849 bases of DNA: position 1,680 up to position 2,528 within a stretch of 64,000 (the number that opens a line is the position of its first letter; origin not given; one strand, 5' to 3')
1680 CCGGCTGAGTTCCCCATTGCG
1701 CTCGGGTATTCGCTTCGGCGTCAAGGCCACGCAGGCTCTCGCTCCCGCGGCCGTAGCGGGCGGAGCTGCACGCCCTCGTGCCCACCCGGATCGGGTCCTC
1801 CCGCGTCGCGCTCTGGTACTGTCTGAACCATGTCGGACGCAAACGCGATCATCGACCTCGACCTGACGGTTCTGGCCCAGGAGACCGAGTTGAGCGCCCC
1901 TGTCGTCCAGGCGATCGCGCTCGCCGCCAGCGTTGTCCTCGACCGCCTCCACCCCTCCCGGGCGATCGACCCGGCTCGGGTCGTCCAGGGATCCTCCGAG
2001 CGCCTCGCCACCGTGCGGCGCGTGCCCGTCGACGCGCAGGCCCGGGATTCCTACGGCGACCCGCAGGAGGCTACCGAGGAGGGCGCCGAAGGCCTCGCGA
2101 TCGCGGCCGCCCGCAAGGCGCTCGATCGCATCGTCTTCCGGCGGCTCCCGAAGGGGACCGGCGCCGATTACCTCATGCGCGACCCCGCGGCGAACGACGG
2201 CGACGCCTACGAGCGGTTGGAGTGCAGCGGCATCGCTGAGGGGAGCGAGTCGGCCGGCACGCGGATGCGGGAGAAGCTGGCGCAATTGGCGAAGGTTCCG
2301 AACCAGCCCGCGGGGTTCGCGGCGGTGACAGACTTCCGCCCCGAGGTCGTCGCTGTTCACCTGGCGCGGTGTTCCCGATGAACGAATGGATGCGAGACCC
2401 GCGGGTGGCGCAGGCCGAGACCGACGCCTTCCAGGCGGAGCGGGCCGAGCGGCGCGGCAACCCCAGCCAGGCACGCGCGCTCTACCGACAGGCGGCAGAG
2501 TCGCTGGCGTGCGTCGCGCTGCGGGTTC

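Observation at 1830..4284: Candidate novel defence/conflict operon: nuclease-like + helical + KaiC-like ATPase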

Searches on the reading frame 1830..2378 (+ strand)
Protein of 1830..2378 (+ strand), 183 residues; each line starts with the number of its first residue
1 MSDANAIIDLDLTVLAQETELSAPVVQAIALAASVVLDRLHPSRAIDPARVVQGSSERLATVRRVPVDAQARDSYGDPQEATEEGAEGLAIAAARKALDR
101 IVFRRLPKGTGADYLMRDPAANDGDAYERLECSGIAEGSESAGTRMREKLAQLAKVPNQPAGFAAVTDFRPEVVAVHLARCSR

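Call 3: search_protein_families(library=pfam, proteins=[window:1830-2378:+], max_evalue=1)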
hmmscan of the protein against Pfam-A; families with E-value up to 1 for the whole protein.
window:1830-2378:+ (183 aa): 0 families

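Call 4: search_protein_families(library=padloc, proteins=[window:1830-2378:+], max_evalue=1)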
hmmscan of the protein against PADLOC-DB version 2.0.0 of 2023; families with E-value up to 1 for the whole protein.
window:1830-2378:+ (183 aa): 0 families

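Call 5: search_protein_families(library=ncbifam, proteins=[window:1830-2378:+], max_evalue=1)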
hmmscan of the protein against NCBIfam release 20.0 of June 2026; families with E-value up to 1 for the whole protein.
window:1830-2378:+ (183 aa): 1 family
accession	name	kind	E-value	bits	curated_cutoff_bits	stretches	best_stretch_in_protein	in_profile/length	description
TIGR03898.1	lanti_MRSA_kill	subfamily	0.04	13.9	23.5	1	147-168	12-35/44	mersacidin/lichenicidin family type 2 lantibiotic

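Call 7: find_homologous_proteins(query=window:1830-2378:+)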
Query window:1830-2378:+ (183 aa): 64 proteins with E <= 0.001 among 1698 candidates.
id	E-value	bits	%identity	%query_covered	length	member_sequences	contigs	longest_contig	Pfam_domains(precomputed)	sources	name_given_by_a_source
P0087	2.7e-108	377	99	100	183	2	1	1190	-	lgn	-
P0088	3.6e-73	263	73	100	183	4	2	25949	-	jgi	jgi:hypothetical protein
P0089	7.9e-61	223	62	99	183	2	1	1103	-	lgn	-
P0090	1.9e-59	218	63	96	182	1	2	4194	-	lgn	-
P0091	5.9e-59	217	62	99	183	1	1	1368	-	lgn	-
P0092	2.9e-58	214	64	95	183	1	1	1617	-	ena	-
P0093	4.1e-58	214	62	95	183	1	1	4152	-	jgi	jgi:hypothetical protein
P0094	1.4e-57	212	61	100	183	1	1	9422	-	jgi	jgi:hypothetical protein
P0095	1.7e-57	212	65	90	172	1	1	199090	-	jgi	jgi:hypothetical protein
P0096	2.3e-57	212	59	98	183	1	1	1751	-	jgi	jgi:hypothetical protein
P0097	5.1e-57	210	61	94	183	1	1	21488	-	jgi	jgi:hypothetical protein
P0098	6.7e-57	210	60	96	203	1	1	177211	-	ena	-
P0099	2.4e-56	208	59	99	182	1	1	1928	-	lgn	-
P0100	6.3e-56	207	61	90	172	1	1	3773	-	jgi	jgi:hypothetical protein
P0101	1.7e-55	206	59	98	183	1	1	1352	-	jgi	jgi:hypothetical protein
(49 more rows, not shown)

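Call 13: search_solved_structures(query=A1, max_evalue=10, show_alignments=2)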
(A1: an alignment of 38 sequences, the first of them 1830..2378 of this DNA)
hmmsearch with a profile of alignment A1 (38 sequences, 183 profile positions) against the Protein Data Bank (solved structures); distinct sequences matched with E-value up to 10: 1.
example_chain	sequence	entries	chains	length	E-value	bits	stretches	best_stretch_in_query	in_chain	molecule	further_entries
2vuh_B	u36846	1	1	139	1.2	12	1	73-117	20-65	HYDROGENASE TRANSCRIPTIONAL REGULATORY PROTEIN HUPR1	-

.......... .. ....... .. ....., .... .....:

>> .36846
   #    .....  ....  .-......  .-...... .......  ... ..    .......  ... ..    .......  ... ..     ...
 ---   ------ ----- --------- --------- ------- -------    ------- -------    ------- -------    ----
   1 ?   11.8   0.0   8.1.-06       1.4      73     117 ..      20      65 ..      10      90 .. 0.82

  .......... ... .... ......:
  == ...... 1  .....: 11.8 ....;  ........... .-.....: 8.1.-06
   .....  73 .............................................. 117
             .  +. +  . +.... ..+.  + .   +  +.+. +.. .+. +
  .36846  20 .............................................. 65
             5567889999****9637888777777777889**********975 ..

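Call 24: predict_structure(alignment_id=A2)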
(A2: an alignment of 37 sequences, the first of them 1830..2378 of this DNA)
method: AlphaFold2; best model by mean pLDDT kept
length: 183 residues; sequences in the alignment: 37
mean_pLDDT: 95.2   pTM: 0.91
mean pLDDT of the five models: 95.2, 95.0, 94.9, 94.5, 93.9
residues with pLDDT >= 90: 167; 70-90: 9; 50-70: 6; < 50: 1
segments of 3 or more residues with pLDDT < 50: none
pLDDT, mean of each block of 10 residues (from residue 1): 78 98 98 98 97 96 98 98 99 98 95 96 84 98 98 92 98 98 83
secondary structure, 60 per line:
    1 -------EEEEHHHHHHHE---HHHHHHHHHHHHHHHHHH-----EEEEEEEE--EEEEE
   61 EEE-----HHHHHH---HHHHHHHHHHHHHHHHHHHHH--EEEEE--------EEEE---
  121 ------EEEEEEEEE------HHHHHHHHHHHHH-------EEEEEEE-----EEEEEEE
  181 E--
elements in order: E8-11 H12-18 H23-40 E46-53 E56-63 H69-74 H78-98 E101-105 E114-117 E127-135 H142-154 E162-168 E174-181

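Call 29: fold_search(model_id=the predicted structure, library=pdb)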
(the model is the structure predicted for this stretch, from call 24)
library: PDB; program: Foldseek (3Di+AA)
matches with E <= 10: 278; with E <= 0.001: 0
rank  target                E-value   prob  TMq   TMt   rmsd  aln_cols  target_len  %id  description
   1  8a4c_C                4.4e-02  0.38  0.24  0.23  12.6       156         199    9  Structure of human Rep15:Rab3B complex. (released 2022-08-10)
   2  2cv8_B                4.6e-02  0.66  0.32  0.33  11.9       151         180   10  Crystal structure of tRNA-intron endonuclease from Sulfolobus tokodaii (released 2005-12-01)
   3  9iac_B                5.6e-02  0.21  0.24  0.19  13.0       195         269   15  Structure of the Argonaute-associated Cas4 family protein 1 (ACE1) from Microcystis aeruginosa (MaACE1) (released 2025-04-23)
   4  9iac_A                7.1e-02  0.28  0.25  0.20  10.7       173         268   13  Structure of the Argonaute-associated Cas4 family protein 1 (ACE1) from Microcystis aeruginosa (MaACE1) (released 2025-04-23)
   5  6ppr_A                1.1e-01  0.28  0.33  0.10  16.4       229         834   10  Cryo-EM structure of AdnA(D934A)-AdnB(D1014A) in complex with AMPPNP and DNA (released 2019-11-20)
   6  7zrz_CP1              1.2e-01  0.51  0.32  0.28   7.9       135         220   13  Structure of the human tRNA splicing endonuclease defines substrate recognition (released 2023-05-17)
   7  1a79_A                1.4e-01  0.28  0.26  0.27   9.7       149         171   15  CRYSTAL STRUCTURE OF THE TRNA SPLICING ENDONUCLEASE FROM METHANOCOCCUS JANNASCHII (released 1999-06-01)
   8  3ebc_B                2.5e-01  0.13  0.18  0.15   8.8        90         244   12  Structure of N141A HincII with Cognate DNA (released 2008-12-23)
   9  2zyz_B                3.0e-01  0.25  0.26  0.26   8.9       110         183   12  Pyrobaculum aerophilum splicing endonuclease (released 2009-06-23)
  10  9np6_A                3.0e-01  0.15  0.31  0.10  16.6       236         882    9  Cryo-EM structure of AdnA(D934A)-AdnB(D1014A) in complex with AMPPNP and blunt end DNA (released 2025-03-19)
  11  3ajv_D                3.2e-01  0.23  0.30  0.30  12.1       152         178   14  Splicing endonuclease from Aeropyrum pernix (released 2010-11-17)
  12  3ajv_B                3.2e-01  0.23  0.30  0.30  12.1       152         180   15  Splicing endonuclease from Aeropyrum pernix (released 2010-11-17)
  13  3p1z_D                3.4e-01  0.25  0.31  0.30   8.0       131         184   13  Crystal structure of the Aperopyrum pernix RNA splicing endonuclease (released 2011-08-10)
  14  9khz_A                3.4e-01  0.23  0.26  0.06   8.4       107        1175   15  Structure of DdmD dimer with ssDNA with ADP bound (released 2025-02-19)
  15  9iab_A                3.4e-01  0.10  0.25  0.19  15.6       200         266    8  Structure of the Argonaute-associated Cas4 family protein 1 (ACE1) from Chroococcidiopsis thermalis (CtACE1) (released 2025-04-23)
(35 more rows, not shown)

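Call 57: search_protein_families(library=phrogs, proteins=[window:1830-2378:+], max_evalue=0.1)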
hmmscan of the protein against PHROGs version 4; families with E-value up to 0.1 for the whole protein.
window:1830-2378:+ (183 aa): 0 families

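Call 61: search_protein_representatives(alignment_id=A2)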
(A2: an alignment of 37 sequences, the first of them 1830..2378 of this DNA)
Query: 37 sequences, 183 profile positions. Proteins with E-value up to 0.001 (for the whole library): 1416; up to 1e-10: 708; up to 1e-30: 19. The best 150 are listed.
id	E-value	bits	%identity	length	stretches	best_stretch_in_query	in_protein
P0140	1.8e-70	252.7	-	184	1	1-180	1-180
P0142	5.0e-65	235.0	-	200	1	6-182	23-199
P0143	7.0e-62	224.7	-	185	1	4-183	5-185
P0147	1.7e-61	223.5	-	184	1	4-180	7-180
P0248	7.7e-59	214.8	-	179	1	6-182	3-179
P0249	8.9e-59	214.6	-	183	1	5-182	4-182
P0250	4.1e-58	212.4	-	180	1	7-182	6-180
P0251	3.9e-57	209.2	-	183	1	3-182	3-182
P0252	1.4e-55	204.2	-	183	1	4-182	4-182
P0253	4.6e-54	199.2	-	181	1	4-182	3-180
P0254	1.8e-51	190.8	-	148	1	35-181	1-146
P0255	4.4e-48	179.7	-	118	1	68-182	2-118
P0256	1.5e-47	178.0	-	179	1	5-181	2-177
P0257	2.5e-45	170.8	-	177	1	7-180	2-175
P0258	1.4e-43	165.1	-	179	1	7-180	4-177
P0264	1.4e-27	112.9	-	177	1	8-180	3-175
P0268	5.0e-27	111.1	-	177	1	6-172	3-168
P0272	8.5e-25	103.8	-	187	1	8-176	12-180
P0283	4.1e-23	98.4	-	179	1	4-174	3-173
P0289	4.7e-22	94.9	-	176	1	9-171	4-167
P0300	6.6e-21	91.2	-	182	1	8-177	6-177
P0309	1.9e-20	89.6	-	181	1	1-171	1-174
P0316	5.0e-20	88.3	-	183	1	5-171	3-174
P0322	1.3e-19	87.0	-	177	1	8-177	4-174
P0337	4.5e-19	85.2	-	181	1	8-172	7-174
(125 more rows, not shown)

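Call 67: find_related_loci(query=A7, collection=metagenome_contigs, flank=4000)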
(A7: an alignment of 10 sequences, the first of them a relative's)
Query A7 (181 aa) in metagenome_contigs; peptide patterns used: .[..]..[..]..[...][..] (x = any residue, [..] = any of these).
323 stretches matched a pattern; 313 encode a relative of the query (tblastn E <= 1e-3); the best 80 are kept; 80 distinct loci.
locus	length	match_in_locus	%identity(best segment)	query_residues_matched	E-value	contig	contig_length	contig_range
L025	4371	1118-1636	46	8-181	1e-45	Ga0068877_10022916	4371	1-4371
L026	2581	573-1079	48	9-178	1e-45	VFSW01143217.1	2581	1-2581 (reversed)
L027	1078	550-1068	46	8-181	6e-48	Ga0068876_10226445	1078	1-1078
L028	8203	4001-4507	48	9-178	2e-45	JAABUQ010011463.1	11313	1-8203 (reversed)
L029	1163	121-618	46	9-174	2e-47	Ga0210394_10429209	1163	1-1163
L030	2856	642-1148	47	9-178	2e-44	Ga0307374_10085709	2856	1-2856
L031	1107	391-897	46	9-178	1e-46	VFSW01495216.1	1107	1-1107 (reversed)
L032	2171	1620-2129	46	8-178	2e-44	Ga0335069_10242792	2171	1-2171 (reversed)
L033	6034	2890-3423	46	3-180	4e-44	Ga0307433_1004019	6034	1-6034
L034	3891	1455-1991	44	2-181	3e-44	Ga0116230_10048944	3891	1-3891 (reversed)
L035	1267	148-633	51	18-181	3e-45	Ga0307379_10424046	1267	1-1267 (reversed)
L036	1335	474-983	46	9-180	8e-45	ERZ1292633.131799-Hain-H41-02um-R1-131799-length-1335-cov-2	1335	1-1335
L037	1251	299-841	41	1-181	8e-45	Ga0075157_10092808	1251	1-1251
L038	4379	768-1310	41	1-181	3e-43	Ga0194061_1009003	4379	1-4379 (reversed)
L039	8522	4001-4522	44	8-181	3e-43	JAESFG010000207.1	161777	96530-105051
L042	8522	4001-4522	45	9-181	1e-42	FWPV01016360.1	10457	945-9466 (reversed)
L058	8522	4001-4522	42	8-181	2e-41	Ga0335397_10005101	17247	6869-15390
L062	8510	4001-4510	39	9-181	1e-40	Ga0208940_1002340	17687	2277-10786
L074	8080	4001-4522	44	6-181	5e-40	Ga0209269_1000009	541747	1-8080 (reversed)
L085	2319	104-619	48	7-181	7e-40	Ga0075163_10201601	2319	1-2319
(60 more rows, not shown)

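Call 71: search_protein_families(library=pfam, proteins=[L028:4516-5658:+, L042:4522-5655:+, L062:4510-5619:+, L074:4522-5640:+, L039:4522-4914:+, L058:4522-4920:+, L085:619-1845:+, L028:3986-4516:+, L062:3998-4510:+], max_evalue=1)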
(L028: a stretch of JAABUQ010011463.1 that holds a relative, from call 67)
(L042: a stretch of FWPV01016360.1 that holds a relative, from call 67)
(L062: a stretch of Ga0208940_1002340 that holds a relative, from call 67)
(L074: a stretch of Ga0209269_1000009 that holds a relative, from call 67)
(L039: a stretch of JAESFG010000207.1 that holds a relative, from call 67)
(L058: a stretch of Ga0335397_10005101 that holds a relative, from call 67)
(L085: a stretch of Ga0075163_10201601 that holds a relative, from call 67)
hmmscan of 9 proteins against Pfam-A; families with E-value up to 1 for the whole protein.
L028:4516-5658:+ (381 aa): 4 families
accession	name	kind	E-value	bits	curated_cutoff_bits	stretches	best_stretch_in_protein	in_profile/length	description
PF13424.12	TPR_12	-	0.15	12.7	30.1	0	65-87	9-31/77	Tetratricopeptide repeat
PF16924.11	DpaA_N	-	0.17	12.5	29.2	1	247-287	12-54/116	Dipicolinate synthase subunit A N-terminal domain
PF13428.12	TPR_14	-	0.53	11.6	23.5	0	63-91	5-33/44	Tetratricopeptide repeat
PF13374.12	TPR_10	-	0.75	10.4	27.5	0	66-87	9-30/42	Tetratricopeptide repeat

L042:4522-5655:+ (378 aa): 2 families
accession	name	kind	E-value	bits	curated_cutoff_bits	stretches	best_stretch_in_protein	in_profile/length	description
PF04316.19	FlgM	-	0.17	12.5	25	1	225-256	22-53/55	Anti-sigma-28 factor, FlgM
PF13428.12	TPR_14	-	0.82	11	23.5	0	27-50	14-37/44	Tetratricopeptide repeat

L062:4510-5619:+ (370 aa): 8 families
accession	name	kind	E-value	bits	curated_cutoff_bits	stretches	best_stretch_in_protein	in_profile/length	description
PF13428.12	TPR_14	-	0.0037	18.2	23.5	0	61-95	3-37/44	Tetratricopeptide repeat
PF07719.23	TPR_2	-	0.0075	16.8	27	1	14-39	4-29/34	Tetratricopeptide repeat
PF00515.34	TPR_1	-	0.017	15.3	27.8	1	14-39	4-29/34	Tetratricopeptide repeat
PF04316.19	FlgM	-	0.087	13.5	25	1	224-251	24-50/55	Anti-sigma-28 factor, FlgM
PF13181.12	TPR_8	-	0.088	13.5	25.7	1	16-39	6-29/34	Tetratricopeptide repeat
PF14559.12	TPR_19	-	0.13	13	25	1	25-95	5-61/68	Tetratricopeptide repeat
PF13424.12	TPR_12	-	0.13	12.9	30.1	0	16-39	8-31/77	Tetratricopeptide repeat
PF17705.6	DUF5551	-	0.16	12.1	25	1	66-124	48-104/155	Family of unknown function (DUF5551)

L074:4522-5640:+ (373 aa): 1 family
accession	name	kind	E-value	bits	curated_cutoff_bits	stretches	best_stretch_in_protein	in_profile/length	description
PF07719.23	TPR_2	-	0.096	13.3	27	0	16-41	6-31/34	Tetratricopeptide repeat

L039:4522-4914:+ (131 aa): 2 families
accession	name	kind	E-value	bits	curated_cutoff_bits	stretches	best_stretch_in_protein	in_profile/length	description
PF02607.22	B12-binding_2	-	0.24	12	23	0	19-48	6-34/74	B12 binding domain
PF13428.12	TPR_14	-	0.41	11.9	23.5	0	61-93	3-36/44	Tetratricopeptide repeat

L058:4522-4920:+ (133 aa): 2 families
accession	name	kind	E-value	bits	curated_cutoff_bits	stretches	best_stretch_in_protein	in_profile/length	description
PF09105.16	SelB-wing_1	-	0.25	11.5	25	1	2-23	8-29/59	Elongation factor SelB, winged helix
PF20117.4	DUF6507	-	0.41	11.6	25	1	1-41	70-110/120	Family of unknown function (DUF6507)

L085:619-1845:+ (409 aa): 2 families
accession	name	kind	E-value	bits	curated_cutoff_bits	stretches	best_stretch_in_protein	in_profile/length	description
PF02899.23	Phage_int_SAM_1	-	0.013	16.2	22.3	1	358-404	33-81/83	Phage integrase, N-terminal SAM-like domain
PF23871.1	DUF7226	-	0.058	13.7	27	1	299-398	24-133/142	Domain of unknown function (DUF7226)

L028:3986-4516:+ (177 aa): 0 families

L062:3998-4510:+ (171 aa): 1 family
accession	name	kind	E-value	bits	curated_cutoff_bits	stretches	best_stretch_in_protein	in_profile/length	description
PF07571.19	TAF6_C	-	0.052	13.7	27.1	1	43-79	127-165/184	TAF6 C-terminal HEAT repeat domain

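Call 72: search_protein_families(library=padloc, proteins=[L028:4516-5658:+, L042:4522-5655:+, L062:4510-5619:+, L074:4522-5640:+, L039:4522-4914:+, L058:4522-4920:+, L085:619-1845:+, L028:3986-4516:+, L062:3998-4510:+], max_evalue=1)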
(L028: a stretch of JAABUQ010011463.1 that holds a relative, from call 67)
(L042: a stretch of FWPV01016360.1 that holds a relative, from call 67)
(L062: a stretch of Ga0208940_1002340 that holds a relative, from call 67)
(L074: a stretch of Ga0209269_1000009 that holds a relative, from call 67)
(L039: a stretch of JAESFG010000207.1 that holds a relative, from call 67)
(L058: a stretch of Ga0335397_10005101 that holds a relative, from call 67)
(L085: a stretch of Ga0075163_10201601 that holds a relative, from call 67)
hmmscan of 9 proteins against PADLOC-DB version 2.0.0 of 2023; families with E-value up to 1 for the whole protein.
L028:4516-5658:+ (381 aa): 0 families

L042:4522-5655:+ (378 aa): 0 families

L062:4510-5619:+ (370 aa): 0 families

L074:4522-5640:+ (373 aa): 0 families

L039:4522-4914:+ (131 aa): 0 families

L058:4522-4920:+ (133 aa): 0 families

L085:619-1845:+ (409 aa): 0 families

L028:3986-4516:+ (177 aa): 0 families

L062:3998-4510:+ (171 aa): 0 families

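Call 77: list_cluster_members(proteins=[P0337, P0272, P0289, P0309, P0316, P0264, P0268, P0283, P0300, P0322])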
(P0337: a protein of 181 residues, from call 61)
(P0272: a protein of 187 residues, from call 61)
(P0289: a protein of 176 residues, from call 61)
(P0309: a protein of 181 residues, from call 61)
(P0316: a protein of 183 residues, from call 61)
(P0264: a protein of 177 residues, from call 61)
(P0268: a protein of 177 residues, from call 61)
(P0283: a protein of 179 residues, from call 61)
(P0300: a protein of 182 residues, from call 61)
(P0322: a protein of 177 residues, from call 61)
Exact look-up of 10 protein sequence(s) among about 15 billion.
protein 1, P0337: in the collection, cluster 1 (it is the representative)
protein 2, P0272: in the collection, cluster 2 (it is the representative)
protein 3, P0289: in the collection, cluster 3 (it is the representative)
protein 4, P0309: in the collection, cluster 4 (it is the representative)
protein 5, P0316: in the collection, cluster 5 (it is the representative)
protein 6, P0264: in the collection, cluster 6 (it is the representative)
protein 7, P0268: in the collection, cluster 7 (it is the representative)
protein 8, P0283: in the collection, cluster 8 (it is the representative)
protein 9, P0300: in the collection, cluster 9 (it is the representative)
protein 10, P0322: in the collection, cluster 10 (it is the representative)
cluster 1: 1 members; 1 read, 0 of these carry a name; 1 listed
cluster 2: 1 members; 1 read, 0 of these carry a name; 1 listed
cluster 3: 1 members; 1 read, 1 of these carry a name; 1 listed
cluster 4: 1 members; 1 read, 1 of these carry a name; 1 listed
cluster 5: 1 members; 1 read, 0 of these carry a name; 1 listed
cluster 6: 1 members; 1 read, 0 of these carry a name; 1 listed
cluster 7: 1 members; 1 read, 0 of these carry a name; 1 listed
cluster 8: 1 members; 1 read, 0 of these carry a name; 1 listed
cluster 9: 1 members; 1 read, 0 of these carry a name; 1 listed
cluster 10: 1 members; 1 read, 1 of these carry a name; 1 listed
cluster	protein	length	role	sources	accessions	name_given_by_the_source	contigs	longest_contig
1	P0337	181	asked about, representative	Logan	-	-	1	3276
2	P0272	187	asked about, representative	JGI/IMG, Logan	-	-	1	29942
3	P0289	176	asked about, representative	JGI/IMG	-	hypothetical protein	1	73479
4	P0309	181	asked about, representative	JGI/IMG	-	hypothetical protein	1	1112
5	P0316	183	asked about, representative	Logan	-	-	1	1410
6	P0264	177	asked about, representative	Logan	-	-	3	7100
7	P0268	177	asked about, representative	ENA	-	-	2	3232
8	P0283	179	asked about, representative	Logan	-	-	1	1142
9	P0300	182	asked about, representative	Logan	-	-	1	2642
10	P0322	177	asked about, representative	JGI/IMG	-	hypothetical protein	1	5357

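Call 78: search_dna_similar(query=L062:3998-4510:+, collection=plasmids, mode=protein, max_evalue=0.001, max_rows=15)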
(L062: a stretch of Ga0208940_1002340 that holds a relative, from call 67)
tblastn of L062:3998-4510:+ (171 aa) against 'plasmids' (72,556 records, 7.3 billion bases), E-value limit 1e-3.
Records with a match: 4; places in all: 4; records where one place covers at least 80% of the query: 4.
Best place of each record, by identity: <60% 4.
By first word of the organism name: Leptolyngbya 2; Anabaena 1; Hymenobacter 1.
By predicted mobility (MOB-suite, as given by PLSDB): non-mobilizable 3; conjugative 1.
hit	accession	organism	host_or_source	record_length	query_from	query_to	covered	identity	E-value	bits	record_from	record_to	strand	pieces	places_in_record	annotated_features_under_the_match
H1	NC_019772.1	Anabaena cylindrica PCC 7122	water, most likely pond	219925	4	171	98%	52.6%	3e-58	202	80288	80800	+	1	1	hypothetical protein (x2)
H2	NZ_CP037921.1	Hymenobacter radiodurans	single cell,soil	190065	2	171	99%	36.7%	3e-23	102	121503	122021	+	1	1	hypothetical protein | sugar transferase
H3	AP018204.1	Leptolyngbya boryana NIES-2135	-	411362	18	171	90%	34.2%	4e-21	96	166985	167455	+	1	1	hypothetical protein (x2)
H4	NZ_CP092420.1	Leptolyngbya boryana IU 594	-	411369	18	171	90%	34.2%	4e-21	96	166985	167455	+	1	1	hypothetical protein (x2)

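Call 79: search_dna_similar(query=L062:3998-4510:+, collection=phages, mode=protein, max_evalue=0.001, max_rows=15)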
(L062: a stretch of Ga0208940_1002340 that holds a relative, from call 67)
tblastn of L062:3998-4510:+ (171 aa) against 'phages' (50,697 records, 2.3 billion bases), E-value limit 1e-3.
No match.
